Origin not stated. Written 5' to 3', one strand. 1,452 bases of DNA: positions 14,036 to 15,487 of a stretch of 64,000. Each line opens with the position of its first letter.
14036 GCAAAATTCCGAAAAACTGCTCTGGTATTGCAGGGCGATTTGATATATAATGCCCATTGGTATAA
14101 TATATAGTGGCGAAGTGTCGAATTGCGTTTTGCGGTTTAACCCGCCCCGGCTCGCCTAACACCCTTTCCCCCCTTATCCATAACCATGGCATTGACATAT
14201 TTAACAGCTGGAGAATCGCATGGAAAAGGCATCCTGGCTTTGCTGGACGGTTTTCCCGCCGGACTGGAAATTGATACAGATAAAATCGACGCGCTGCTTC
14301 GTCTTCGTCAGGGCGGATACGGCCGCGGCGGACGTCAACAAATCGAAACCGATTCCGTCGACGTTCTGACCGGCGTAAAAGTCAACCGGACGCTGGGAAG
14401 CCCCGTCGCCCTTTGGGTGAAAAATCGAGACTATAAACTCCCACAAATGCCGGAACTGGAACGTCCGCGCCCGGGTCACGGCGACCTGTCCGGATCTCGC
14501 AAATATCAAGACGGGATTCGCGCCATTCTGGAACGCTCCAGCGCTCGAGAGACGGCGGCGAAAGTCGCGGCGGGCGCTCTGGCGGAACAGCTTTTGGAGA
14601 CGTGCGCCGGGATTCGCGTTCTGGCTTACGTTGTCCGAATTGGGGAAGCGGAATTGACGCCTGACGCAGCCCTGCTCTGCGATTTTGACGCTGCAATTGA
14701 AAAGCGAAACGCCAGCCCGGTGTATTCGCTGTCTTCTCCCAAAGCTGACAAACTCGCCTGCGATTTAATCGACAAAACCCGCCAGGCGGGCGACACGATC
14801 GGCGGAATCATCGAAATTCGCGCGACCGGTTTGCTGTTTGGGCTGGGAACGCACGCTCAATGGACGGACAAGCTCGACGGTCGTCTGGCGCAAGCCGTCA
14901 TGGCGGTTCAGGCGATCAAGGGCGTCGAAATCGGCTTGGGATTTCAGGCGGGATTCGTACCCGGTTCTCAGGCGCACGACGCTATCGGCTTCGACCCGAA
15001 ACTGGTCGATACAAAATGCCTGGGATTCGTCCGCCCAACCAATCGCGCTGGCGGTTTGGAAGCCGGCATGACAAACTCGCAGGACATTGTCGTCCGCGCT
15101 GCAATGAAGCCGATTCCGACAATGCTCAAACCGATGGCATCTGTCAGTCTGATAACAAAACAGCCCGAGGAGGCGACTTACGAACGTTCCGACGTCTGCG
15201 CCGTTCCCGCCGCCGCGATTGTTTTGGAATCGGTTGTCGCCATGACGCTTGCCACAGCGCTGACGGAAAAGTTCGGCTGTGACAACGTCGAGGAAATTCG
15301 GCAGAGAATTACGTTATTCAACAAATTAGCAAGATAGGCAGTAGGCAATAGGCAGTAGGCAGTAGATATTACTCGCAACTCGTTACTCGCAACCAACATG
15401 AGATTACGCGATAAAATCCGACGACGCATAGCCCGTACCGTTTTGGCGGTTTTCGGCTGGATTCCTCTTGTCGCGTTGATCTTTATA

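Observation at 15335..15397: Arrays are polar: the G-rich arm is always 5' and the C-rich arm 3', on both strands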

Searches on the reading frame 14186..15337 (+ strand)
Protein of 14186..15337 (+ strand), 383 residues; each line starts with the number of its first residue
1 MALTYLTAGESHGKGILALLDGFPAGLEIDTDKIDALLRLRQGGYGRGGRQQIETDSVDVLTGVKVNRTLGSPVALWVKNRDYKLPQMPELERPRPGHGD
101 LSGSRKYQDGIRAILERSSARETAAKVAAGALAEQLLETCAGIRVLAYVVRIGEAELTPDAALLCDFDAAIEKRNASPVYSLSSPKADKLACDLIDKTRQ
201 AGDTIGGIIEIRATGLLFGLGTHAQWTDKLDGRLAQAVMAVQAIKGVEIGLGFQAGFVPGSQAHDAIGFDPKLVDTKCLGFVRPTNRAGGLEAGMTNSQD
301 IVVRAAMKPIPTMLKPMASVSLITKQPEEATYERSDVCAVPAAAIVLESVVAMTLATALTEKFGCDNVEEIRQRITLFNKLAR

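Call 9: search_protein_families(library=pfam, proteins=[window:14186-15337:+])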
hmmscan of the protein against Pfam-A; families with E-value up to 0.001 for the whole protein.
window:14186-15337:+ (383 aa): 1 family
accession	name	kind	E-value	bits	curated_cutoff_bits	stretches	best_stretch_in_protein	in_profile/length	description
PF01264.26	Chorismate_synt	-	1.1e-100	336.9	27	1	3-359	1-326/327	Chorismate synthase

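Call 26: find_encoding_contigs(protein=window:14186-15337:+, flank=10000, max_places=6)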
Protein window:14186-15337:+ (383 aa): no gene with exactly this product is on record in the collection.

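Call 27: find_homologous_proteins(query=window:14186-15337:+, max_evalue=1e-60)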
Query window:14186-15337:+ (383 aa): 7989 proteins with E <= 1e-60 among 8000 candidates; the best 120 are listed.
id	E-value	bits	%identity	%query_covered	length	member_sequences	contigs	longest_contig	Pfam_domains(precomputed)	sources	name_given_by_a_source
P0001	8.9e-242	819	98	100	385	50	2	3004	PF01264.27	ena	-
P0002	2.8e-237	804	96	100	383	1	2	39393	PF01264.27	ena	-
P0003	2.3e-236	801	96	100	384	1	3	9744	PF01264.27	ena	-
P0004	8.6e-235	796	95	100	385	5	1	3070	PF01264.27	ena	-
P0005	3.1e-234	794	94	100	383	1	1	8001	PF01264.27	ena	-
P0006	4.8e-230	781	92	100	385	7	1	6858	PF01264.27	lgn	-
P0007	2.0e-227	772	92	100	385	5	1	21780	PF01264.27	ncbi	-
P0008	5.8e-225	764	92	100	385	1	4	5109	PF01264.27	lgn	-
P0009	3.0e-210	716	85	100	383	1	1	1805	PF01264.27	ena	-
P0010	2.4e-180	617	73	100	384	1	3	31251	PF01264.27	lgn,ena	-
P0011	2.2e-153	528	65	99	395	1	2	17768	PF01264.27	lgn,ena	-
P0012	2.0e-148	512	63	99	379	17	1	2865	PF01264.27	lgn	-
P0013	2.3e-147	509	64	99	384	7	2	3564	PF01264.27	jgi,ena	-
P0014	5.0e-147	508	63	99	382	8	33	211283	PF01264.27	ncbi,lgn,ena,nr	ncbi:MAG: chorismate synthase [Thermoguttaceae bacterium]|nr:chorismate synthase [Thermoguttaceae ba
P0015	5.2e-147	507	62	99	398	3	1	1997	PF01264.27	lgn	-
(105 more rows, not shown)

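Call 28: find_encoding_contigs(protein=P0002, flank=10000, max_places=3)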
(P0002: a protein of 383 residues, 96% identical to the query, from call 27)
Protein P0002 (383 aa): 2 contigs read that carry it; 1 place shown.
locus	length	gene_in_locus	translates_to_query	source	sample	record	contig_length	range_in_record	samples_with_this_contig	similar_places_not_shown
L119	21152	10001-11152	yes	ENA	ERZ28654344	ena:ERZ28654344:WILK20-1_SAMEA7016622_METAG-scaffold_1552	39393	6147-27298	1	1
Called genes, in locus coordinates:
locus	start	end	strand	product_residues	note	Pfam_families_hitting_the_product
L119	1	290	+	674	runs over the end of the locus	-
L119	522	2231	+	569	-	PF10502:Peptidase_S26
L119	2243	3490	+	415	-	PF00005:ABC_tran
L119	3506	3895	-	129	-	-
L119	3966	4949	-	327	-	PF07963:N_methyl, PF07596:SBP_bac_10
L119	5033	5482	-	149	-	PF00075:RNase_H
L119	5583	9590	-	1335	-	PF18582:HZS_alpha, PF03781:FGE-sulfatase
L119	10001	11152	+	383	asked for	PF01264:Chorismate_synt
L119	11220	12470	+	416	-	-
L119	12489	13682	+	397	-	-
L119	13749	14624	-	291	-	PF03167:UDG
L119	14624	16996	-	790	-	PF13646:HEAT_2 (weak)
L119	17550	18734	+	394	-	PF00282:Pyridoxal_deC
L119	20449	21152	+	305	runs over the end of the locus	PF01261:AP_endonuc_2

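Call 29: find_encoding_contigs(protein=P0007, flank=10000, max_places=3)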
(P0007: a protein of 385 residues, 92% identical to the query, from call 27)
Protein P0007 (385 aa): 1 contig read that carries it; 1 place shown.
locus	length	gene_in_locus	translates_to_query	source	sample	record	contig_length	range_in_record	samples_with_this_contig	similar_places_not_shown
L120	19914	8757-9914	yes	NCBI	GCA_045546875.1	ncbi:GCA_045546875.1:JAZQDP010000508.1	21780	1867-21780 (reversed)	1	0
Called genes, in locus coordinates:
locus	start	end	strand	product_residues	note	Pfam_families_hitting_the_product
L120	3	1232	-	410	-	?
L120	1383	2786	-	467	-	PF12044:Metallopep, PF00413:Peptidase_M10 (weak)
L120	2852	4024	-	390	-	PF07221:GlcNAc_2-epim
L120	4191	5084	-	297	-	PF00701:DHDPS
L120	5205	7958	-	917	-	PF24681:Kelch_KLHDC2_KLHL20_DRC7 (faint), PF01344:Kelch_1 (faint), PF24996:NANM, PF00474:SSF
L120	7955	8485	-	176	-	PF01661:Macro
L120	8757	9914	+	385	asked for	PF01264:Chorismate_synt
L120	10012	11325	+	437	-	-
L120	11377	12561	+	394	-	-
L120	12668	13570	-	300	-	-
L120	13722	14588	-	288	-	PF03167:UDG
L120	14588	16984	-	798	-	PF13646:HEAT_2 (faint)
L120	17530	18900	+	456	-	PF01946:Thi4, PF00890:FAD_binding_2, PF01134:GIDA (weak), PF01266:DAO, PF01494:FAD_binding_3 (weak), PF12831:FAD_oxidored, PF13450:NAD_binding_8, PF12831:FAD_oxidored, +3 more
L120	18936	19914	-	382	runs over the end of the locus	PF12801:Fer4_5, PF12798:Fer4_3 (faint), PF13183:Fer4_8 (faint), PF12838:Fer4_7, PF13187:Fer4_9 (weak), PF25160:LdpA_Fe-S-bd (weak), PF00037:Fer4 (weak), PF12837:Fer4_6 (weak), +4 more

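Call 30: find_encoding_contigs(protein=P0010, flank=10000, max_places=3)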
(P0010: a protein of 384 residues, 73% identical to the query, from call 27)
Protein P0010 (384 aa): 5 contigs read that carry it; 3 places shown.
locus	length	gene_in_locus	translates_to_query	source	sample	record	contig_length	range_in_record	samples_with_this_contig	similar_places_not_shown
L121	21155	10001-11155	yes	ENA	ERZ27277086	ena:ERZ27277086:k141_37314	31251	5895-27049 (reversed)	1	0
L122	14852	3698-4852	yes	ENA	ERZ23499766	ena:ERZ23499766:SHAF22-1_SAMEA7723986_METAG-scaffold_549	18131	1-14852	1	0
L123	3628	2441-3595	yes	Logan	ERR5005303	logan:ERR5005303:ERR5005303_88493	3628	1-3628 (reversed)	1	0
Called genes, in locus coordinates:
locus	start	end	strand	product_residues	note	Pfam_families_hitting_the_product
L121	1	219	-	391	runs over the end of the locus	PF00390:malic, PF03949:Malic_M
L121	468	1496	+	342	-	-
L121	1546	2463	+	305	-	PF04909:Amidohydro_2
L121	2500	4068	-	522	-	PF00512:HisKA, PF02518:HATPase_c, PF00072:Response_reg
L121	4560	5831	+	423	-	PF00089:Trypsin, PF13365:Trypsin_2, PF13180:PDZ_2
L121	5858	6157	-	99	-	-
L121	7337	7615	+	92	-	-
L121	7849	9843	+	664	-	PF00580:UvrD-helicase, PF01443:Viral_helicase1 (faint), PF13245:AAA_19, PF13604:AAA_30 (faint), PF13361:UvrD_C, PF13538:UvrD_C_2 (faint)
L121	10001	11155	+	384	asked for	PF01264:Chorismate_synt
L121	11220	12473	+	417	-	-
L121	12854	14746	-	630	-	PF18766:SWI2_SNF2, PF22679:T1R_D3-like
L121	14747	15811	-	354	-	PF04313:HSDR_N, PF04851:ResIII (weak), PF18766:SWI2_SNF2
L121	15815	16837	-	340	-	PF13310:Virulence_RhuM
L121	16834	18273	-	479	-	PF01420:Methylase_S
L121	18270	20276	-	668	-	PF12161:HsdM_N, PF02384:N6_Mtase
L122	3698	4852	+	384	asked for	PF01264:Chorismate_synt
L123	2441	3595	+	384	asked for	PF01264:Chorismate_synt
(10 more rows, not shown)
